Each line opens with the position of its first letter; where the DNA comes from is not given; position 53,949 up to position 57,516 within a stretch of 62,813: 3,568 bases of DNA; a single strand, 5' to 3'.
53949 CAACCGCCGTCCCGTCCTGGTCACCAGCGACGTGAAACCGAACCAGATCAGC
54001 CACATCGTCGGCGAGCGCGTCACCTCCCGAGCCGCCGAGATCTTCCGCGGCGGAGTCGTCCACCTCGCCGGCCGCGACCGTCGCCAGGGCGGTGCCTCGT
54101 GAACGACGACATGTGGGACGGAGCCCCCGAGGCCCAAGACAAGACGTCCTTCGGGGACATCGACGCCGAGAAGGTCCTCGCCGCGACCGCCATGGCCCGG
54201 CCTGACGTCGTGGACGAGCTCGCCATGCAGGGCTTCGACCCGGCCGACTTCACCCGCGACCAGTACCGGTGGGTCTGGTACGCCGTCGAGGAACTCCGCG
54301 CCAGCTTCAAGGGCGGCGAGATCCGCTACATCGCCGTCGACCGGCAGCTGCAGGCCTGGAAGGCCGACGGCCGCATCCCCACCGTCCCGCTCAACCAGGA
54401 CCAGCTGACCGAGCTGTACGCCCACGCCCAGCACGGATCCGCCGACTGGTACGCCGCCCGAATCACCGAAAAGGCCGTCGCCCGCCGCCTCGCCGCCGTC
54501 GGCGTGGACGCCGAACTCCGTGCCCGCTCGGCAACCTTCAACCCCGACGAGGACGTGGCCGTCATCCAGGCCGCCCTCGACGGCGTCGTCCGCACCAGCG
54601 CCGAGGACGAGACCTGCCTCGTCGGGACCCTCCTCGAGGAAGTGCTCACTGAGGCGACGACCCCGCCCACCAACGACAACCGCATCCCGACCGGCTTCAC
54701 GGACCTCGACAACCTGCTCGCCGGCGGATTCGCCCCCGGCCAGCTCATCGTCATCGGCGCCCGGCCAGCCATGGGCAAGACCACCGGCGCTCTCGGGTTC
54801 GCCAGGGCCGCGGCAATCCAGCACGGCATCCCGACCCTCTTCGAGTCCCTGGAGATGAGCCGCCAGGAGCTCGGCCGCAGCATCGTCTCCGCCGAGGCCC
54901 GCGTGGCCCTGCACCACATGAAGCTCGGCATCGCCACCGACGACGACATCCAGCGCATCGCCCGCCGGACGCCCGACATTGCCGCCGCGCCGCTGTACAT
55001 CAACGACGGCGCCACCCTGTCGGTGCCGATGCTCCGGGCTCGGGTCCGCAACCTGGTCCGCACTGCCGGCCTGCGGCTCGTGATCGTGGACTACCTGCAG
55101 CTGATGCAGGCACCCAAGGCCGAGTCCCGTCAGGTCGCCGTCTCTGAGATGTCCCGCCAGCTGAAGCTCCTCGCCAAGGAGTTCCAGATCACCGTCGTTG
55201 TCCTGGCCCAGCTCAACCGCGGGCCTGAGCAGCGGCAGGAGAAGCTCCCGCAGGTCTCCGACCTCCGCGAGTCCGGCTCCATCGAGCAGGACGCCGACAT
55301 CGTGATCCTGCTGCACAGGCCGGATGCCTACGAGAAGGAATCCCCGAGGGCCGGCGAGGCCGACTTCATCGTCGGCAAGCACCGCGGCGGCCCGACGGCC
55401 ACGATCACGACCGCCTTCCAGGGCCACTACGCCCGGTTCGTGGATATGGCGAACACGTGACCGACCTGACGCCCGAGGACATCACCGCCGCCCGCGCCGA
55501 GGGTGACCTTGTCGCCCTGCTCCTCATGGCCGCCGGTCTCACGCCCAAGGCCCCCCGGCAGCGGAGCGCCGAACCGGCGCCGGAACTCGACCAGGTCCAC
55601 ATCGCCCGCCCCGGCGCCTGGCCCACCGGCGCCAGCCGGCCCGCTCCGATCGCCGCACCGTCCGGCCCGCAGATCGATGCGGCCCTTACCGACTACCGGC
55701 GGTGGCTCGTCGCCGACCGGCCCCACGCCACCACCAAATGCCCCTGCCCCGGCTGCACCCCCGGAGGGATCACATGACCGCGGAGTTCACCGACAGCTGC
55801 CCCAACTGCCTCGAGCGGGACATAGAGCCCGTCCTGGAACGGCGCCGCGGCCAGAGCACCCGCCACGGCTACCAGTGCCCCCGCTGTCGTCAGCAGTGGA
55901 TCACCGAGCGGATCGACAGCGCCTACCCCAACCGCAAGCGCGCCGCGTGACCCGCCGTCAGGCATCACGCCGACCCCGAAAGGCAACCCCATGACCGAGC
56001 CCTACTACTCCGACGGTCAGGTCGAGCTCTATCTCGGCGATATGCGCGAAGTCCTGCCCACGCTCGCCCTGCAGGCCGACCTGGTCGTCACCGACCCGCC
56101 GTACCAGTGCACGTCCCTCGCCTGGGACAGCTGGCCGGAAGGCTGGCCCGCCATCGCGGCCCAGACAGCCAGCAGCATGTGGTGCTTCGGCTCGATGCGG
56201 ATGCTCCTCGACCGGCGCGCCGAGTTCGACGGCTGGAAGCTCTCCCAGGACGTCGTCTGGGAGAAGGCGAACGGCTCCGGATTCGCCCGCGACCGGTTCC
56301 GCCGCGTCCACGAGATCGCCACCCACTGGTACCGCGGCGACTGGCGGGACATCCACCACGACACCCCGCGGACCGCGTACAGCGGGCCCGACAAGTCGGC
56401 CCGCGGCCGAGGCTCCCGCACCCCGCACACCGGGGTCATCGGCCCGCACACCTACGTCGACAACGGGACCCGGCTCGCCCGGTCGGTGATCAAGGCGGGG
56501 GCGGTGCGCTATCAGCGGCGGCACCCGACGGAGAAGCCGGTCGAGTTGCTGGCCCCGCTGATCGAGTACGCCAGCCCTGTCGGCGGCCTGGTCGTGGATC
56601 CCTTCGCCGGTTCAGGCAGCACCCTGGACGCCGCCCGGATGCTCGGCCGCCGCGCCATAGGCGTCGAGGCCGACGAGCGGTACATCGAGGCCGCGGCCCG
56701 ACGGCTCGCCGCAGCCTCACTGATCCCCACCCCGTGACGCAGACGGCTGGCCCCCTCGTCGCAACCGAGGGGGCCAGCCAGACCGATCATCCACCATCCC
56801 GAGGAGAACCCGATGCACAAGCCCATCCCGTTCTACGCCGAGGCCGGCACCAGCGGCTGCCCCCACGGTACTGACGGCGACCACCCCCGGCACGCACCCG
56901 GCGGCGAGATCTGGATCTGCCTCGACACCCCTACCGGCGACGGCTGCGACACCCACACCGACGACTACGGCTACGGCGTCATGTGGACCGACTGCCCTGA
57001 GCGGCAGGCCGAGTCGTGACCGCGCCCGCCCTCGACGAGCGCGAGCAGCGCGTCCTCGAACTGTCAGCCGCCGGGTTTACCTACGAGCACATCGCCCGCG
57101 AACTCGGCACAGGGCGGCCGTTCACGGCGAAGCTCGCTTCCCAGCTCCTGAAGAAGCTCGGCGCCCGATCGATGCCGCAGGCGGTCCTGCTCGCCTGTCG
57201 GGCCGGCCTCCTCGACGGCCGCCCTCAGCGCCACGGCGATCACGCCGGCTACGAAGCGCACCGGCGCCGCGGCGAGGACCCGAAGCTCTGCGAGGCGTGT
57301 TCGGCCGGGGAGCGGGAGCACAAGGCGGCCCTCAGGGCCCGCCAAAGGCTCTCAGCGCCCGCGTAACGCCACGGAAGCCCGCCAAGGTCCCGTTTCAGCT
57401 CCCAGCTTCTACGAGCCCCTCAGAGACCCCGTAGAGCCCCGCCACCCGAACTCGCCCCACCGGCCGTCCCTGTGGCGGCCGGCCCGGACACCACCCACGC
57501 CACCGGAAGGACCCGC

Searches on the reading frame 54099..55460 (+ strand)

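Call 26: search_protein_families(library=phrogs, proteins=[window:54099-55460:+], max_evalue=0.00001)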
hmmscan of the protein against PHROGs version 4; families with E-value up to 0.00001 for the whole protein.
window:54099-55460:+ (453 aa): 7 families
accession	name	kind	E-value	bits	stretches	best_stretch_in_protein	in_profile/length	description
phrog_19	-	DNA, RNA and nucleotide metabolism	1.7e-83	282.5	1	19-451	159-582/621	DnaB-like replicative helicase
phrog_11530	-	unknown function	2e-41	142.8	1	297-447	4-156/184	-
phrog_243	-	DNA, RNA and nucleotide metabolism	4.8e-39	134.9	1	194-451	16-269/273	DnaB-like replicative helicase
phrog_239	-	DNA, RNA and nucleotide metabolism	4.7e-34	119.4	1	176-450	324-599/801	DNA primase/helicase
phrog_19347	-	unknown function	1.3e-12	48.9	0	389-423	1-36/79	-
phrog_97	-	other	5.8e-07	30.1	1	188-250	42-111/506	UvsX-like recombinase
phrog_3123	-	unknown function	6.1e-07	29.4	1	242-411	378-542/583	-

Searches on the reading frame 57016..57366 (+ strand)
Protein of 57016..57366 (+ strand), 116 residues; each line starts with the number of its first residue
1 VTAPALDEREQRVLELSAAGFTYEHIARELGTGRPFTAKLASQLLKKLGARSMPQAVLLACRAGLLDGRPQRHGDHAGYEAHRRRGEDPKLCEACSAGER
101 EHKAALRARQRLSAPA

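Call 58: search_protein_families(library=pfam, proteins=[window:57016-57366:+], max_evalue=0.01)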
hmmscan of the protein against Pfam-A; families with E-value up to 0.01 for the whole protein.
window:57016-57366:+ (116 aa): 3 families
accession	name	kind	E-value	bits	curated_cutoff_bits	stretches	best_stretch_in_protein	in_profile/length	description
PF00196.25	GerE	-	1.4e-05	25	23.5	1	6-60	3-57/57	Bacterial regulatory proteins, luxR family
PF08281.18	Sigma70_r4_2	-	0.0052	16.8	25.7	1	5-32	10-38/54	Sigma-70, region 4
PF13384.12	HTH_23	-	0.0064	16.7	24.6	0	8-34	5-31/50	Homeodomain-like domain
